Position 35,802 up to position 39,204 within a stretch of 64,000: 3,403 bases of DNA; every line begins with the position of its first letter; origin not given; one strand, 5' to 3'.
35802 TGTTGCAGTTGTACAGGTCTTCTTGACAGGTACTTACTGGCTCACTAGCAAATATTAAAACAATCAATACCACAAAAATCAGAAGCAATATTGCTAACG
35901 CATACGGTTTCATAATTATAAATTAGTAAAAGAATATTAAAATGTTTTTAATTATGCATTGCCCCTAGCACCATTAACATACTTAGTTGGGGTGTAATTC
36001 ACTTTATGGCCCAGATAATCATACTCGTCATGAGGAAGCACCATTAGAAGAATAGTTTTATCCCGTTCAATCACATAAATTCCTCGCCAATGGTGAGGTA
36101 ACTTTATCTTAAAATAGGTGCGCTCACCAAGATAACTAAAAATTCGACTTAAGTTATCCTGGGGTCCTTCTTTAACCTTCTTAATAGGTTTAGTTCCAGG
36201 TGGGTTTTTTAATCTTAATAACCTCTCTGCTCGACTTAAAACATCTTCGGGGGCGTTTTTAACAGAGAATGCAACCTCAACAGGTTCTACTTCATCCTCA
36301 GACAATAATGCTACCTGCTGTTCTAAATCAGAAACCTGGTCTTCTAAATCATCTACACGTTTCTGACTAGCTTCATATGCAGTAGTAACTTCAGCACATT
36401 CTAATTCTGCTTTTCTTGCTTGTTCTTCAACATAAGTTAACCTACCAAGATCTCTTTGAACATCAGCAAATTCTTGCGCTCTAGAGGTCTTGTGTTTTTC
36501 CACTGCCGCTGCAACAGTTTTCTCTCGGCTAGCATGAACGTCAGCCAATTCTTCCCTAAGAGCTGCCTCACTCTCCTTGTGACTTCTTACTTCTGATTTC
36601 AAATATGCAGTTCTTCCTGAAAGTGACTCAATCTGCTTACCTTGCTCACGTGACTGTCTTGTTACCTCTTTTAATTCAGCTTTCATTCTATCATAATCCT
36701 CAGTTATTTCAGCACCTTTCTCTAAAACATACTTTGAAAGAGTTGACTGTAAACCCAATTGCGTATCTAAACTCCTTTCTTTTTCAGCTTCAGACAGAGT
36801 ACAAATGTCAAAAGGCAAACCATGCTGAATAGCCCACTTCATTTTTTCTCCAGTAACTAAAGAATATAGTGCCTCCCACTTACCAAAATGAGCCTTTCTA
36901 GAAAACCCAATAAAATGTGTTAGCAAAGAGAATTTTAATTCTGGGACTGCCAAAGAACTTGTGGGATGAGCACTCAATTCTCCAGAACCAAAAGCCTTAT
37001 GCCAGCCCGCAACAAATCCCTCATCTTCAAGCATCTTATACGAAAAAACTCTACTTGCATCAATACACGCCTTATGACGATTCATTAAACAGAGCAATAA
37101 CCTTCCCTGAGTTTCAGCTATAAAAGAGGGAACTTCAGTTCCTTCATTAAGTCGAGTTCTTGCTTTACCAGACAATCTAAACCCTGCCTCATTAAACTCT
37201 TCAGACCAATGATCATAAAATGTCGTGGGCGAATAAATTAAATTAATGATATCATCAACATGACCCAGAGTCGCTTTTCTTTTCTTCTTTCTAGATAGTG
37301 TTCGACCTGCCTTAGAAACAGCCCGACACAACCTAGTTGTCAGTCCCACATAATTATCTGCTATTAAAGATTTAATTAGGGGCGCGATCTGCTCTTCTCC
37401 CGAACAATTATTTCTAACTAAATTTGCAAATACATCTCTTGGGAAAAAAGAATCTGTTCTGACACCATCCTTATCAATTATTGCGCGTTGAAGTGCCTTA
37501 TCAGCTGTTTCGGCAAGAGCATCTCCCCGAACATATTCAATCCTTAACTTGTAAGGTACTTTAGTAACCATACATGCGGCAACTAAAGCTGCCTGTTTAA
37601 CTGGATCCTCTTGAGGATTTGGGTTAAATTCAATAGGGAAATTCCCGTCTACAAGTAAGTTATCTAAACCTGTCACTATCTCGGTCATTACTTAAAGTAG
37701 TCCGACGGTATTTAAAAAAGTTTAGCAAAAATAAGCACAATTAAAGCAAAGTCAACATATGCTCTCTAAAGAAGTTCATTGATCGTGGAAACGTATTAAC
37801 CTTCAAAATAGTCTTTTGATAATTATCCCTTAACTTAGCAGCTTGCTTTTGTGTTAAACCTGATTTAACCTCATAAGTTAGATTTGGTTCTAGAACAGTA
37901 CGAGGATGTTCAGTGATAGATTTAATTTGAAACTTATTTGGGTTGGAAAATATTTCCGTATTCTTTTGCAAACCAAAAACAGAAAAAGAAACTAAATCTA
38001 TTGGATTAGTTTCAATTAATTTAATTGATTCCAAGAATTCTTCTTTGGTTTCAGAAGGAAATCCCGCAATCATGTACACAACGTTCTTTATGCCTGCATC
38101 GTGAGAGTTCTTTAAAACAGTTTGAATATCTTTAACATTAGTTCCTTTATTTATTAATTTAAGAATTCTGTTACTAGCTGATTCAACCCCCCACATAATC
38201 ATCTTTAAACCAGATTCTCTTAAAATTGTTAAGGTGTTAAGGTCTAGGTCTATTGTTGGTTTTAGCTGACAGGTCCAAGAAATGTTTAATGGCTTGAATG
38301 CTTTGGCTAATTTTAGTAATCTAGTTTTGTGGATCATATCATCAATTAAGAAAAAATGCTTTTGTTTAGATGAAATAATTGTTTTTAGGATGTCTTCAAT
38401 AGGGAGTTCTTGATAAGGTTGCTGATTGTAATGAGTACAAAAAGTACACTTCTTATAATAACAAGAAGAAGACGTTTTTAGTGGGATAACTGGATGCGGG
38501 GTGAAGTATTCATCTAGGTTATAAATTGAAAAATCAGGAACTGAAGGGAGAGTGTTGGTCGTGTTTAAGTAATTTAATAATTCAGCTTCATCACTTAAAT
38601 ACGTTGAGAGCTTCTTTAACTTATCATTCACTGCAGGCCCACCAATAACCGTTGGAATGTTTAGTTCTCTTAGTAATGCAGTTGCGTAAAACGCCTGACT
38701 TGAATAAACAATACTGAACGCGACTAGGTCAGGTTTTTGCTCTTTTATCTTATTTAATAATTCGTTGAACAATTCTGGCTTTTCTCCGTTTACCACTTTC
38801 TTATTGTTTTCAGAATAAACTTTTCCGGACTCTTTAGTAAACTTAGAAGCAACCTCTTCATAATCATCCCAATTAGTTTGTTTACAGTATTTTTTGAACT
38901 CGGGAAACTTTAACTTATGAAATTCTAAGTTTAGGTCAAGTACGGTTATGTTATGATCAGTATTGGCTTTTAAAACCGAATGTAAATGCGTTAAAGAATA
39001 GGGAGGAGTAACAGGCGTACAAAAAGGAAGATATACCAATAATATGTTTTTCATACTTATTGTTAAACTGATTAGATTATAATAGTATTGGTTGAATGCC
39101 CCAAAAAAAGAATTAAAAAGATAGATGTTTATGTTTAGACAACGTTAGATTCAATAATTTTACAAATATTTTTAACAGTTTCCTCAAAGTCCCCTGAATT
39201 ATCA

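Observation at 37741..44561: Cluster combining a MoaA-like radical SAM, amidinotransferase, two Tmk-like kinases, a NUDIX-aminotransferase-NUDIX fusion and a B12-type radical SAM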

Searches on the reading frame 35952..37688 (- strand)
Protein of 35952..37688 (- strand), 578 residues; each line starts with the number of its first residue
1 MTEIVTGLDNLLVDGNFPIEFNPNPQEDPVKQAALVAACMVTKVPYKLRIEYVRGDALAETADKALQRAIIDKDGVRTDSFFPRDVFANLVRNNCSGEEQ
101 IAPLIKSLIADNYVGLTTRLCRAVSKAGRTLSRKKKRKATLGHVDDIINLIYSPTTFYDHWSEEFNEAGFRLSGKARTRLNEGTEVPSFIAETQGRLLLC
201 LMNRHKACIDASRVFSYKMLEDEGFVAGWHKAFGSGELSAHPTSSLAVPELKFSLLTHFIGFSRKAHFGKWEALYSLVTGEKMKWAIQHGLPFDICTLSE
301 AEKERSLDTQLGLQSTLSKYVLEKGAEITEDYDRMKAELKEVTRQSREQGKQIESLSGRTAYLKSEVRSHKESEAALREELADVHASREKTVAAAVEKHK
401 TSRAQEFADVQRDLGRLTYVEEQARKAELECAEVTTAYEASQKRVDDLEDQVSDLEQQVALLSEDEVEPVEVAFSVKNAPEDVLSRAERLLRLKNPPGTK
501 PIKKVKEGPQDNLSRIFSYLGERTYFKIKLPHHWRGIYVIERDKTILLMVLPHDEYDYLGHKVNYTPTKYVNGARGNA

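Call 25: search_protein_families(library=padloc, proteins=[window:35952-37688:-], max_evalue=0.001)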
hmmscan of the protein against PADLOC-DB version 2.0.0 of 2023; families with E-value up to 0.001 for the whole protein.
window:35952-37688:- (578 aa): 0 families

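Call 26: search_protein_families(library=phrogs, proteins=[window:35952-37688:-], max_evalue=0.001)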
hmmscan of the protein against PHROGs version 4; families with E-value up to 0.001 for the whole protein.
window:35952-37688:- (578 aa): 1 family
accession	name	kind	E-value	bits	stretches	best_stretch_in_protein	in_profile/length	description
phrog_23464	-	unknown function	0.00012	22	1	331-493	27-177/539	-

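Call 58: search_protein_families(library=pfam, proteins=[window:35952-37688:-], max_evalue=0.001)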
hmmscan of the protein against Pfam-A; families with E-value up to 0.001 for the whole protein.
window:35952-37688:- (578 aa): 0 families

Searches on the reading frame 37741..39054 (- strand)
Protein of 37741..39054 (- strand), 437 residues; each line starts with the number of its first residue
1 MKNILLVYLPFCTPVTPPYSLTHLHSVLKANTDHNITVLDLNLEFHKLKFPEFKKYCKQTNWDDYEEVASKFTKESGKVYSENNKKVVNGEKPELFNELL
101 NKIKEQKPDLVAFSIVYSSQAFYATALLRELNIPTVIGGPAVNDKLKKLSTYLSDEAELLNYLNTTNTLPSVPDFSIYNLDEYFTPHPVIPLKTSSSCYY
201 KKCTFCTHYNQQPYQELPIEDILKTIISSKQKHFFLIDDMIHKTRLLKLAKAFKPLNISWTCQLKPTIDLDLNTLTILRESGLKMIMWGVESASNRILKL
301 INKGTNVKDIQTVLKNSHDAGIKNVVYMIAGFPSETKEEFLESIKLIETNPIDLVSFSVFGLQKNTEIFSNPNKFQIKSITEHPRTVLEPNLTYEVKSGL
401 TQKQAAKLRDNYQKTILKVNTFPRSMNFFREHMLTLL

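Call 3: search_protein_families(library=pfam, proteins=[window:37741-39054:-], max_evalue=0.01)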
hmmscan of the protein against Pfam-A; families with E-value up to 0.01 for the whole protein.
window:37741-39054:- (437 aa): 2 families
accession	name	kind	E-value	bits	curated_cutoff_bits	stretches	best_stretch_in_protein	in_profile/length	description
PF04055.27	Radical_SAM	-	2.1e-17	64.2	29.5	1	198-347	7-166/166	Radical SAM superfamily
PF02310.24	B12-binding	-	7.7e-05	23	32.1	1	97-143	41-92/121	B12 binding domain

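Call 4: search_protein_families(library=ncbifam, proteins=[window:37741-39054:-], max_evalue=0.01)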
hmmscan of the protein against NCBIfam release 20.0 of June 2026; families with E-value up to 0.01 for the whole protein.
window:37741-39054:- (437 aa): 29 families (the best 25 are shown)
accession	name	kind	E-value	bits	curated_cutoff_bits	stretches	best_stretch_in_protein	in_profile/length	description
TIGR03471.1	HpnJ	equivalog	7.1e-22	77.9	577.6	1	180-347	185-362/472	hopanoid biosynthesis associated radical SAM protein HpnJ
TIGR04479.1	bcpD_PhpK_rSAM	subfamily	4.7e-20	71.4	600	1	187-378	239-437/504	PhpK family radical SAM P-methyltransferase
TIGR03975.1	rSAM_ocin_1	subfamily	3.8e-17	62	281.85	1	88-348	186-428/606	RiPP maturation radical SAM C-methyltransferase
TIGR04072.2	rSAM_ladder_B12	equivalog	1.2e-15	57.2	360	1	172-372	163-372/443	lipid biosynthesis B12-binding/radical SAM protein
TIGR04013.1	B12_SAM_MJ_1487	hypoth_equivalog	5.3e-12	45.3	251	1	284-348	267-331/382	TIGR04013 family B12-binding domain/radical SAM domain-containing protein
TIGR04014.1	B12_SAM_MJ_0865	equivalog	2.8e-11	42.8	360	1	274-357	260-343/434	methyl-coenzyme M reductase glutamine C-methyltransferase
TIGR01212.1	TIGR01212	equivalog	7.5e-11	41.7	180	1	272-368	126-223/302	tRNA modification radical SAM protein MnmL/YtqA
TIGR01125.1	TIGR01125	equivalog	2.4e-08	33.5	356.95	1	184-376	132-342/432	30S ribosomal protein S12 methylthiotransferase RimO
TIGR02026.1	BchE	equivalog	4e-08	32.6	481.35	1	174-371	176-386/497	magnesium-protoporphyrin IX monomethyl ester anaerobic oxidative cyclase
TIGR00539.1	hemN_rel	equivalog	4.8e-08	32.5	205.4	1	269-386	97-219/361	radical SAM family heme chaperone HemW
TIGR00089.1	TIGR00089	subfamily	7.5e-08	31.6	251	1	289-374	255-342/429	MiaB/RimO family radical SAM methylthiotransferase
NF050148.1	rSAM_ApyD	equivalog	1.9e-07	29.9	750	1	203-346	212-362/645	RiPP biosynthesis radical SAM protein ApyD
NF038361.1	rSAM_Sden_1168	equivalog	3.7e-07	29.1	575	1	185-357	278-458/560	Sden_1168 family B12-binding radical SAM P-methyltransferase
TIGR00538.1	hemN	equivalog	3.8e-07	29.3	324.95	1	257-358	137-239/454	oxygen-independent coproporphyrinogen III oxidase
NF040546.1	rSAM_CUAEP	equivalog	1.1e-06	27.6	500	1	273-350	264-341/468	CUAEP/CCAEP-tail radical SAM (seleno)protein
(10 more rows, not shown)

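Call 25: search_protein_families(library=padloc, proteins=[window:37741-39054:-], max_evalue=0.001)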
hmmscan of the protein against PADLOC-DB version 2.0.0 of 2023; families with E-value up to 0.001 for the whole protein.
window:37741-39054:- (437 aa): 1 family
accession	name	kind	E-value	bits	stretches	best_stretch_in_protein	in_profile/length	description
PDLC04689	PDC-M51A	-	3e-09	34.2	1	190-380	185-382/420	-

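Call 26: search_protein_families(library=phrogs, proteins=[window:37741-39054:-], max_evalue=0.001)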
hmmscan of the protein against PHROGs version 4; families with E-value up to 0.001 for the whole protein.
window:37741-39054:- (437 aa): 1 family
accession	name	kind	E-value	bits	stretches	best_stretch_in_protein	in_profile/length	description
phrog_21079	-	unknown function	1.5e-05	24.6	1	172-344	251-436/648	-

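Call 27: find_homologous_proteins(query=window:37741-39054:-, max_evalue=1e-8)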
Query window:37741-39054:- (437 aa): 460 proteins with E <= 1e-8 among 8000 candidates; the best 120 are listed.
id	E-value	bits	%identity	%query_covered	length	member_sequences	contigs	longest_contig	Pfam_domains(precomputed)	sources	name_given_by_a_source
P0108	8.6e-290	979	100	100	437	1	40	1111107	PF04055.28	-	-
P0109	6.0e-181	620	64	99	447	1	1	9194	PF04055.28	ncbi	-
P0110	3.6e-180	617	65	100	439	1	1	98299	PF04055.28,PF02310.25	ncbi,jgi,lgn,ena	-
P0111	7.9e-180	616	63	100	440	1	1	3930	PF04055.28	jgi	jgi:radical SAM superfamily enzyme YgiQ (UPF0313 family)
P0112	4.7e-176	604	62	100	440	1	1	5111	PF04055.28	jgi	-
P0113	5.8e-176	604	63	100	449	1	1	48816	PF04055.28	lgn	-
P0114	1.4e-175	602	63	100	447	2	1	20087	PF04055.28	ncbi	-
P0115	2.2e-175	602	62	100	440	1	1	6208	PF04055.28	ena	-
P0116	2.7e-175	601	62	100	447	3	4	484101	PF04055.28,PF02310.25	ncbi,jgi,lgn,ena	-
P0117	6.1e-175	600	63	100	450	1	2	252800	PF04055.28,PF02310.25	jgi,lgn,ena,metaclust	metaclust:\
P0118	8.8e-175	600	61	100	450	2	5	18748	PF04055.28,PF02310.25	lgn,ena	-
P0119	4.9e-174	597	62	100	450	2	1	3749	PF04055.28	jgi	-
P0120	9.1e-174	596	61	100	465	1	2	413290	PF04055.28,PF02310.25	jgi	jgi:radical SAM superfamily enzyme YgiQ (UPF0313 family)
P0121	1.4e-173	596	63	99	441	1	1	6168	PF04055.28,PF02310.25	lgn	-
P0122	1.6e-173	596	62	100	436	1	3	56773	PF04055.28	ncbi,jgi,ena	-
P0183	9.0e-157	540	56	100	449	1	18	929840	PF04055.28,PF02310.25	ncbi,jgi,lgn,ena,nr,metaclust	ncbi:radical SAM protein [Candidatus Woesearchaeota archaeon]|jgi:radical SAM superfamily enzyme Ygi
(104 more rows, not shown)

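Call 28: find_encoding_contigs(protein=P0110, flank=7000, max_places=1)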
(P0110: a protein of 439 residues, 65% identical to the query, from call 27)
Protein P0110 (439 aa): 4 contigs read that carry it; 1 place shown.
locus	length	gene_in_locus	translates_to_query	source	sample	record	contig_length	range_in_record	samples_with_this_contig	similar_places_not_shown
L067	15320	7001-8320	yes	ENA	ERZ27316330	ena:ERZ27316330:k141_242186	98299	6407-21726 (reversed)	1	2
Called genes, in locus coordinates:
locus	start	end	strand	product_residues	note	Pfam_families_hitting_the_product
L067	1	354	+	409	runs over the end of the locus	PF00226:DnaJ (faint)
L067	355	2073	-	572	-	PF01261:AP_endonuc_2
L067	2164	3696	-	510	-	-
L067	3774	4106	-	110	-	-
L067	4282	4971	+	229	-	PF00149:Metallophos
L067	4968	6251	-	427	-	-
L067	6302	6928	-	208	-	PF05430:Methyltransf_30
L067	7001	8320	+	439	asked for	PF02310:B12-binding (faint), PF04055:Radical_SAM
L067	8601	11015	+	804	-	PF00069:Pkinase, PF07714:PK_Tyr_Ser-Thr (weak)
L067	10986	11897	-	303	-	-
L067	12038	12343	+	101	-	-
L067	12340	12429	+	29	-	-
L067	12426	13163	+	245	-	PF01209:Ubie_methyltran (weak), PF13489:Methyltransf_23 (weak), PF13847:Methyltransf_31, PF08241:Methyltransf_11, PF08242:Methyltransf_12, PF13649:Methyltransf_25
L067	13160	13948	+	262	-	-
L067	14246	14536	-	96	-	PF00300:His_Phos_1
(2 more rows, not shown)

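Call 29: find_encoding_contigs(protein=P0116, flank=7000, max_places=1)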
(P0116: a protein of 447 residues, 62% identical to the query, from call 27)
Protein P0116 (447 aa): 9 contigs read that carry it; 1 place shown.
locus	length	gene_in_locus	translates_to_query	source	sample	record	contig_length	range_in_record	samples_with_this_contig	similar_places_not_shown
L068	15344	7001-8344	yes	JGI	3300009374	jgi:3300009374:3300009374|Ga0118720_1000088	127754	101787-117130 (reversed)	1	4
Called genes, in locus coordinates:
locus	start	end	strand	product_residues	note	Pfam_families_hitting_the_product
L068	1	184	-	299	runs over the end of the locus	-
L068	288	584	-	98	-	-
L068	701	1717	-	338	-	PF01022:HTH_5 (faint), PF01047:MarR (faint), PF08279:HTH_11 (faint), PF13404:HTH_AsnC-type, PF13412:HTH_24, PF13518:HTH_28 (faint), PF22451:NirdL-like_HTH (faint), PF01037:AsnC_trans_reg (faint)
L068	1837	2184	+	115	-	-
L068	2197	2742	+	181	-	-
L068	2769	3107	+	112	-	-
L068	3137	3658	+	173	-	-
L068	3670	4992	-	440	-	PF00805:Pentapeptide (faint)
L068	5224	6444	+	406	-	PF00270:DEAD, PF04851:ResIII, PF00271:Helicase_C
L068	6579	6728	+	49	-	-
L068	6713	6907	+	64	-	PF00313:CSD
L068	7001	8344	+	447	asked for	PF02310:B12-binding (weak), PF04055:Radical_SAM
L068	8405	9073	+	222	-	PF01479:S4, PF00849:PseudoU_synth_2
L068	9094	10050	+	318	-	-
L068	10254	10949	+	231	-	-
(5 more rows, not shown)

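Call 30: find_encoding_contigs(protein=P0183, flank=7000, max_places=1)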
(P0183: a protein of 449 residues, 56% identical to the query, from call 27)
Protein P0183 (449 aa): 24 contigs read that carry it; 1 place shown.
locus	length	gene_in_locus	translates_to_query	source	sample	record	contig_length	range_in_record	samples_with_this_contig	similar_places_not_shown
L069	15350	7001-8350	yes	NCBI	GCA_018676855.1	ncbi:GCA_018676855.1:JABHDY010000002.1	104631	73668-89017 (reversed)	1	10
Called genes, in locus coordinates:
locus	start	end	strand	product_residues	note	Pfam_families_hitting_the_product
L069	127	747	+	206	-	PF00589:Phage_integrase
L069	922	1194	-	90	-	-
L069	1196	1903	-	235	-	PF09754:PAC2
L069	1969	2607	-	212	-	-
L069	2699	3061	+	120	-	-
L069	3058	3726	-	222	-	PF02811:PHP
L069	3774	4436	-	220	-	PF00300:His_Phos_1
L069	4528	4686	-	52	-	PF23477:zf_Tbcl_2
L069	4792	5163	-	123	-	PF23477:zf_Tbcl_2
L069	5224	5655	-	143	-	-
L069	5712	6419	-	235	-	PF01207:Dus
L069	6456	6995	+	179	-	PF00226:DnaJ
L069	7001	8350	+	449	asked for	PF02310:B12-binding (weak), PF04055:Radical_SAM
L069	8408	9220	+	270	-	PF01026:TatD_DNase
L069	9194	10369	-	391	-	-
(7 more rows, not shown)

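Call 86: find_encoding_contigs(protein=P0109, flank=8000, max_places=1)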
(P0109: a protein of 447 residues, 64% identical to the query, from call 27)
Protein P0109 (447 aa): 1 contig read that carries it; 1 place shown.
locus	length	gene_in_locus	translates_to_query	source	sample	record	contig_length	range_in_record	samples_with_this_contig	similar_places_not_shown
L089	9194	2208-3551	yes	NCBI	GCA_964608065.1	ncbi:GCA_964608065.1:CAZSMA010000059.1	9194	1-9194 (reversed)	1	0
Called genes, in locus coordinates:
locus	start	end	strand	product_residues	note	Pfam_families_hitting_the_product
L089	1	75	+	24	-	?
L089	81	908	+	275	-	PF01207:Dus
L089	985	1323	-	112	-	-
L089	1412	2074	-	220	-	PF00881:Nitroreductase, PF14512:TM1586_NiRdase (faint)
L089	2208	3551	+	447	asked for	PF04055:Radical_SAM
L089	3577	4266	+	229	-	PF01479:S4, PF00849:PseudoU_synth_2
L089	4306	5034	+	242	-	PF00753:Lactamase_B, PF23023:Anti-Pycsar_Apyc1, PF12706:Lactamase_B_2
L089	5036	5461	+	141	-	-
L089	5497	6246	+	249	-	PF00009:GTP_EFTU (faint), PF02421:FeoB_N (faint), PF03193:RsgA_GTPase, PF01926:MMR_HSR1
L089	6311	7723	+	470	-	PF01053:Cys_Met_Meta_PP, PF00155:Aminotran_1_2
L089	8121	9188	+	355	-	PF01594:AI-2E_transport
